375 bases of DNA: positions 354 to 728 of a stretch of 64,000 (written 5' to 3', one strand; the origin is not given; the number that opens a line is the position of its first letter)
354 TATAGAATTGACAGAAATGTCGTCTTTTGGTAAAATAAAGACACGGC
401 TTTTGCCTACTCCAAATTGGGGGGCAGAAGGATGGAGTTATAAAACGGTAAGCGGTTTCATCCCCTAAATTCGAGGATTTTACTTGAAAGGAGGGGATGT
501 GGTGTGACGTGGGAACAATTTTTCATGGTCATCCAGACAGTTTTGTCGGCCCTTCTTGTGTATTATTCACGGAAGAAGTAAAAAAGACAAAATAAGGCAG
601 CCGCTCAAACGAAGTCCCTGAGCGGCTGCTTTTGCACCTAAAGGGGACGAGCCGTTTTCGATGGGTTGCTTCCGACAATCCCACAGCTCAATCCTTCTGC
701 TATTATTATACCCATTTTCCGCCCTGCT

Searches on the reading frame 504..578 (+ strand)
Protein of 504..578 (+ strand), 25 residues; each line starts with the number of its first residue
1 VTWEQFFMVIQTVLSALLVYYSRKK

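Call 12: search_protein_families(library=pfam, proteins=[window:504-578:+], max_evalue=10)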
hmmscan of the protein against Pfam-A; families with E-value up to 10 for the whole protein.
seq(25 aa): 0 families

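Call 13: search_protein_families(library=ncbifam, proteins=[window:504-578:+], max_evalue=10)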
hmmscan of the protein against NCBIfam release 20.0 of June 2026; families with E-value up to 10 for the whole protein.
seq(25 aa): 1 family
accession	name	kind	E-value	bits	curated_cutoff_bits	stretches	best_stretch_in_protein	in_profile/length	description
NF045529.2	Heimdall-CTERM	domain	0.18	12.3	24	1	13-25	13-25/26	Heimdall-CTERM domain-containing surface protein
